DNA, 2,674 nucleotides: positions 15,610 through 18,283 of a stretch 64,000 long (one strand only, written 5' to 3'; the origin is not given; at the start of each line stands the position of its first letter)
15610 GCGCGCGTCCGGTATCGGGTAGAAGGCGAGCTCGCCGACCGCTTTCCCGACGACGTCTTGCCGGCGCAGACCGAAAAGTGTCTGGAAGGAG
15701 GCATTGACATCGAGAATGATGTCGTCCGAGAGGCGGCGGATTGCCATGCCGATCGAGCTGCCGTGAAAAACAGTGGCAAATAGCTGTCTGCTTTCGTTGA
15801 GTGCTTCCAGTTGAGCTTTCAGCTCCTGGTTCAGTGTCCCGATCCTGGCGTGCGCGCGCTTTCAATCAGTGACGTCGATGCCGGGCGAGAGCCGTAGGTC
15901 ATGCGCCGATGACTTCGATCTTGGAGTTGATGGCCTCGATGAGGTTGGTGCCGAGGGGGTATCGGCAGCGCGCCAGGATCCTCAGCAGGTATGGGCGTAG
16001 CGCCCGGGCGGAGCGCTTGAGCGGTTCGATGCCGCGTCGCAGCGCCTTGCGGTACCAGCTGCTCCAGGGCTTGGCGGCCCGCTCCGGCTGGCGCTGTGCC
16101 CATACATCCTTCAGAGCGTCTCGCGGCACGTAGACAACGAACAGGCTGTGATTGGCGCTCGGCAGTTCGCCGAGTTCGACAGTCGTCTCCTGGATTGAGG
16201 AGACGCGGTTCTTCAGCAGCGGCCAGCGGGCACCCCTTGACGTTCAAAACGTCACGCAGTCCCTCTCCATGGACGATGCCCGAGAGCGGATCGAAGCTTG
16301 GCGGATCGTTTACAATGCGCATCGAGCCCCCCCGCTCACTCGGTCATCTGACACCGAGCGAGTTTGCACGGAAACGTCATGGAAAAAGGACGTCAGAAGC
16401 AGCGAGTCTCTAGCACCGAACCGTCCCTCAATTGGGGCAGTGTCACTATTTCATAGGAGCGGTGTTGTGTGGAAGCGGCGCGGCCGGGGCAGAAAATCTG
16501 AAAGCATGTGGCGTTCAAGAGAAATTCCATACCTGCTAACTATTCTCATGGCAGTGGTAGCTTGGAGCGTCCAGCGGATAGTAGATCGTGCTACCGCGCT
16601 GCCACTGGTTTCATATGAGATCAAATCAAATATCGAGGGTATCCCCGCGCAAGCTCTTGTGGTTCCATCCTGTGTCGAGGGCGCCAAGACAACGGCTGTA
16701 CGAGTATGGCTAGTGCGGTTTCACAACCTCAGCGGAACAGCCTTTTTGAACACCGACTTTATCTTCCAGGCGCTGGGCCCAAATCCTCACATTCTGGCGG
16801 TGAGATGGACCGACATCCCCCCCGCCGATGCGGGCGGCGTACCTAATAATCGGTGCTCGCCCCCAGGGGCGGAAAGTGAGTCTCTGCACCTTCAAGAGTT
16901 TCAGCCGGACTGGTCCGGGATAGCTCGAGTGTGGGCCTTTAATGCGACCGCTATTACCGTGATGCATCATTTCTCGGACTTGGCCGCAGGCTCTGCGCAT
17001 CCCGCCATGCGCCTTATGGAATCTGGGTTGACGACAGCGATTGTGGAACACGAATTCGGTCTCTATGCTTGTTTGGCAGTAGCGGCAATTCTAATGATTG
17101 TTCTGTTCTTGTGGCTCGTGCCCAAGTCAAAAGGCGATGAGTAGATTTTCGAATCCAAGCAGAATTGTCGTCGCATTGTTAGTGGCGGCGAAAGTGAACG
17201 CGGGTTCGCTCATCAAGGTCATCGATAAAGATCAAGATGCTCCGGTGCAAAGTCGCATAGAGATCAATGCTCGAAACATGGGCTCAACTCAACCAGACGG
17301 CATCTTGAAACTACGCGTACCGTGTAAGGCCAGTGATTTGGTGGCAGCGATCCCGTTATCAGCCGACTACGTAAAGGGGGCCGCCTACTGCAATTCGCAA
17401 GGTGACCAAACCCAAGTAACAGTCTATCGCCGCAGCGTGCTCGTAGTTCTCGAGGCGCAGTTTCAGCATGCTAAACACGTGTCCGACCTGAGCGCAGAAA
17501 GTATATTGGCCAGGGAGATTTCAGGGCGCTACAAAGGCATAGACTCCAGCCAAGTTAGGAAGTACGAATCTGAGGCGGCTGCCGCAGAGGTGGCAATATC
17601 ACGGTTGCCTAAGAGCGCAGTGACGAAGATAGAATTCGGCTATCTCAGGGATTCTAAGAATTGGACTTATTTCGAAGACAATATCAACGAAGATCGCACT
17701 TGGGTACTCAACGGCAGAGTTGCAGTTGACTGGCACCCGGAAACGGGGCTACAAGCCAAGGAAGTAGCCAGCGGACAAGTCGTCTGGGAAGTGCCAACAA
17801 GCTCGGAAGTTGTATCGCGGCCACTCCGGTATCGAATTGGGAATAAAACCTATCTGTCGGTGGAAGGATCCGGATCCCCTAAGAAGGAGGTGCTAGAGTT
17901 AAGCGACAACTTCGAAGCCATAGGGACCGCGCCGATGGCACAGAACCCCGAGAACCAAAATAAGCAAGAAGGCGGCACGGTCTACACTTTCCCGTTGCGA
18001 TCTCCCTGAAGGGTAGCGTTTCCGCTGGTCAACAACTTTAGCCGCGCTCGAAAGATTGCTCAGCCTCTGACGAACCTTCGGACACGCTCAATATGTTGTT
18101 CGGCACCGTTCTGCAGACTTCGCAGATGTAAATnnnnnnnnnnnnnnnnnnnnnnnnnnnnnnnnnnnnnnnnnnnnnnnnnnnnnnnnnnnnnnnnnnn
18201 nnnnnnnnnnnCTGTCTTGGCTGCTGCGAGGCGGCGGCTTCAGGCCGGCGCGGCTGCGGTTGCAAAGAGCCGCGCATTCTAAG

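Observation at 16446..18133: Low-GC two-gene envelope module wedged between IS debris and tRNA-Arg: best candidate for an undescribed system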

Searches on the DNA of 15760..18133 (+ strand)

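Call 51: search_dna_similar(query=window:16440-18133:+, collection=plasmids, mode=distant, max_rows=10)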
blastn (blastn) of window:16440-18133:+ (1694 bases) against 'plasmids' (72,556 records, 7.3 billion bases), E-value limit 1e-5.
No match.

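Call 94: search_dna_similar(query=window:15760-16460:+, collection=plasmids, mode=distant, max_rows=8)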
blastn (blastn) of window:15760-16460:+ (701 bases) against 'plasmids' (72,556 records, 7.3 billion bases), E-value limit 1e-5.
No match.

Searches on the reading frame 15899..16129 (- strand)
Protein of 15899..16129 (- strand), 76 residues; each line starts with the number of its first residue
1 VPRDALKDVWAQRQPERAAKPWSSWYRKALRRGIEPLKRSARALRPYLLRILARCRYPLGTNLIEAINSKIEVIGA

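Call 89: search_protein_families(library=pfam, proteins=[window:15899-16129:-], max_evalue=0.001)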
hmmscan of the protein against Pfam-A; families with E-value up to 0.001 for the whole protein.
window:15899-16129:- (76 aa): 1 family
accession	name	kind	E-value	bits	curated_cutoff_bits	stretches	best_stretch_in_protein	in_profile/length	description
PF01610.23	DDE_Tnp_ISL3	-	1.1e-09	38.9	23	1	4-74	153-223/240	Transposase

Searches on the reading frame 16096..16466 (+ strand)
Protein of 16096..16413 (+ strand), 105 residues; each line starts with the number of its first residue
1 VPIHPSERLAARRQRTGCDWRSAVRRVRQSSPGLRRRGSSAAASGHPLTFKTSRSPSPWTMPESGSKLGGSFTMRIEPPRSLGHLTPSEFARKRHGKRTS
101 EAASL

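Call 9: search_protein_families(library=pfam, proteins=[window:16152-16466:+], max_evalue=1)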
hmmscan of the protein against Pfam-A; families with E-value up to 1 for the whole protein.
window:16152-16466:+ (105 aa): 2 families
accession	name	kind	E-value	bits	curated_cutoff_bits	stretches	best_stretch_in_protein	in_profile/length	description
PF13683.12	rve_3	-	0.0057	16.8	26.5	1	33-58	32-57/67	Integrase core domain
PF10486.14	PI3K_1B_p101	-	0.083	11.1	23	1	26-90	683-748/861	Phosphoinositide 3-kinase gamma adapter protein p101 subunit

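Call 89: search_protein_families(library=pfam, proteins=[window:16096-16413:+], max_evalue=0.001)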
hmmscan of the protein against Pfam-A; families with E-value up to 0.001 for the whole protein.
window:16096-16413:+ (105 aa): 0 families

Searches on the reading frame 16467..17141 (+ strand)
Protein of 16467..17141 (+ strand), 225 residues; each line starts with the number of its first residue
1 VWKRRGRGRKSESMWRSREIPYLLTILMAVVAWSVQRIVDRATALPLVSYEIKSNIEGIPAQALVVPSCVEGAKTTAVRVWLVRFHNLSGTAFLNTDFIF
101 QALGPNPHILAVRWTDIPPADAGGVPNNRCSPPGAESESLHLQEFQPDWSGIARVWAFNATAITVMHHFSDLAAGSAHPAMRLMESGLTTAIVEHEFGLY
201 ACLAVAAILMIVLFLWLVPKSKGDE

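Call 9: search_protein_families(library=pfam, proteins=[window:16467-17141:+], max_evalue=1)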
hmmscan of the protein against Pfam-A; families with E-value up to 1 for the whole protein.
window:16467-17141:+ (225 aa): 1 family
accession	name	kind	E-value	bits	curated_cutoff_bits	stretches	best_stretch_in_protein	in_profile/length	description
PF13126.11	DUF3975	-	0.06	14.2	25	1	1-63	1-60/80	Protein of unknown function (DUF3975)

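Call 10: search_protein_families(library=padloc, proteins=[window:16467-17141:+], max_evalue=1)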
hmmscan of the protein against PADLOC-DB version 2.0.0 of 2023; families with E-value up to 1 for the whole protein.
window:16467-17141:+ (225 aa): 0 families

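Call 11: search_protein_families(library=phrogs, proteins=[window:16467-17141:+], max_evalue=1)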
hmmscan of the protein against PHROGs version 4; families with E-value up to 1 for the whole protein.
window:16467-17141:+ (225 aa): 2 families
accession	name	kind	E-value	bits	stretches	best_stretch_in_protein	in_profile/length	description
phrog_4309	-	unknown function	0.15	13.2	1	24-55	9-39/72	-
phrog_21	-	head and packaging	0.59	8.7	1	129-181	1039-1094/1362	portal protein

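Call 12: search_protein_families(library=ncbifam, proteins=[window:16467-17141:+], max_evalue=1)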
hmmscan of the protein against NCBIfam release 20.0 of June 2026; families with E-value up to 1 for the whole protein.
window:16467-17141:+ (225 aa): 0 families

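Call 15: find_homologous_proteins(query=window:16467-17141:+, max_evalue=0.01)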
Query window:16467-17141:+ (225 aa): 1 proteins with E <= 0.01 among 1159 candidates.
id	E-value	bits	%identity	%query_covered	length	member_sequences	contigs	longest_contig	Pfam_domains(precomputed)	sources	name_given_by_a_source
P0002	1.9e-147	507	100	100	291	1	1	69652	-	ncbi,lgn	-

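Call 36: find_related_loci(query=A2, collection=metagenome_contigs, flank=10000)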
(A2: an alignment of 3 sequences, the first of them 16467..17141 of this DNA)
Query A2 (225 aa) in metagenome_contigs; peptide patterns used: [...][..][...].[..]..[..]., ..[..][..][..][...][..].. (x = any residue, [..] = any of these).
255 stretches matched a pattern; 1 encode a relative of the query (tblastn E <= 1e-3); 1 distinct loci.
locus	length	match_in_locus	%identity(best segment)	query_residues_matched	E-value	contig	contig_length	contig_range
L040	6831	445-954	31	33-200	5e-16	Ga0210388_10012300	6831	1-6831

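Call 37: find_related_loci(query=A2, collection=viral_contigs, flank=10000)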
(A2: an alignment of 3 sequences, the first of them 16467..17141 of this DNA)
Query A2 (225 aa) in viral_contigs; peptide patterns used: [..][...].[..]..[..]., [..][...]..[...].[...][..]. (x = any residue, [..] = any of these).
24 stretches matched a pattern, but none encodes a relative of the query by tblastn (E <= 1e-3).

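Call 53: search_dna_similar(query=window:16467-17141:+, collection=plasmids, mode=protein, max_evalue=0.01, max_rows=10)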
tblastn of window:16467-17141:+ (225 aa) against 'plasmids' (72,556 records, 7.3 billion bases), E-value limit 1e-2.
No match.

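Call 57: predict_structure(protein=window:16467-17141:+)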
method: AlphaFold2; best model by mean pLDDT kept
length: 225 residues; sequences in the alignment: 1
mean_pLDDT: 43.7   pTM: 0.29
mean pLDDT of the five models: 43.7, 42.4, 42.1, 40.2, 39.8
residues with pLDDT >= 90: 0; 70-90: 33; 50-70: 35; < 50: 157
segments of 3 or more residues with pLDDT < 50: 43-196
pLDDT, mean of each block of 10 residues (from residue 1): 53 59 77 69 40 36 35 32 36 34 36 32 34 29 28 29 28 32 31 51 76 78 52
secondary structure, 60 per line:
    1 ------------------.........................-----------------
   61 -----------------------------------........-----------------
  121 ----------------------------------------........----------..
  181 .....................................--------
elements in order: H19-43 H96-103 H161-168 H179-217

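Call 59: search_solved_structures(query=A5, max_evalue=10)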
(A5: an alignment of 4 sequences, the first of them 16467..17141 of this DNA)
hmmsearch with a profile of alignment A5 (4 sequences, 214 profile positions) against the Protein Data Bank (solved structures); distinct sequences matched with E-value up to 10: 1.
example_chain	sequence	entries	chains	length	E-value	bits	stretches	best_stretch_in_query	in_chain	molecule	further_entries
4gnx_B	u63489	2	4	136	0.013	18.5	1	44-117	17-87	Putative uncharacterized protein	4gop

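Call 63: search_protein_families(library=pfam, proteins=[L040:1007-1852:+, L040:352-1020:+, L040:2021-2749:+, L040:2970-3788:+], max_evalue=0.1)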
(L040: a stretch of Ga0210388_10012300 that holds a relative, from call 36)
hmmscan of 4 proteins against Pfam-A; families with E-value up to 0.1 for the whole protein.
L040:1007-1852:+ (282 aa): 1 family
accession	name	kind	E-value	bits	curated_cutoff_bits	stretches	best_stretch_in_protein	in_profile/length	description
PF07273.18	DUF1439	-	0.046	14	25.9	1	96-155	35-93/152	Protein of unknown function (DUF1439)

L040:352-1020:+ (223 aa): 0 families

L040:2021-2749:+ (242 aa): 2 families
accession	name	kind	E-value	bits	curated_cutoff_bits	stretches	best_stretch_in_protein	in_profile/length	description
PF00440.29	TetR_N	-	1.9e-12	47.2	24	1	49-92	4-47/47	Bacterial regulatory proteins, tetR family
PF17939.6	TetR_C_30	-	6.7e-08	33.3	26.3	1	128-236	2-115/115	Tetracyclin repressor-like, C-terminal domain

L040:2970-3788:+ (272 aa): 8 families
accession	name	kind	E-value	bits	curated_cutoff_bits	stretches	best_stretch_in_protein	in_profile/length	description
PF03446.21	NAD_binding_2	-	1.7e-29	103.3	21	1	10-163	2-156/161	NAD binding domain of 6-phosphogluconate dehydrogenase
PF02826.25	2-Hacid_dh_C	-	2.3e-06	27.5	25.1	1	5-71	34-99/178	D-isomer specific 2-hydroxyacid dehydrogenase, NAD binding domain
PF03807.23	F420_oxidored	-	1.5e-05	25.9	21.6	1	10-66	2-64/94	NADP oxidoreductase coenzyme F420-dependent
PF02558.23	ApbA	-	0.00061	19.9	22.2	1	11-56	2-46/150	Ketopantoate reductase PanE/ApbA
PF02737.24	3HCDH_N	-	0.001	19.5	22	1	10-49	2-41/180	3-hydroxyacyl-CoA dehydrogenase, NAD binding domain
PF00107.32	ADH_zinc_N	-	0.0047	17.3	31.8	0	135-171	58-93/129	Zinc-binding dehydrogenase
PF02254.24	TrkA_N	-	0.029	15.1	23.8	1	13-50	4-41/116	TrkA-N domain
PF03721.20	UDPG_MGDP_dh_N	-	0.061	13.3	27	1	10-48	3-41/187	UDP-glucose/GDP-mannose dehydrogenase family, NAD binding domain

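Call 88: search_protein_families(library=padloc, proteins=[L040:352-1020:+, L040:1007-1852:+], max_evalue=0.01)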
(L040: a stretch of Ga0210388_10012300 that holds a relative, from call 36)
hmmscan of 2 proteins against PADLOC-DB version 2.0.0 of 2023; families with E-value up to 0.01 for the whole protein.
L040:352-1020:+ (223 aa): 0 families

L040:1007-1852:+ (282 aa): 0 families
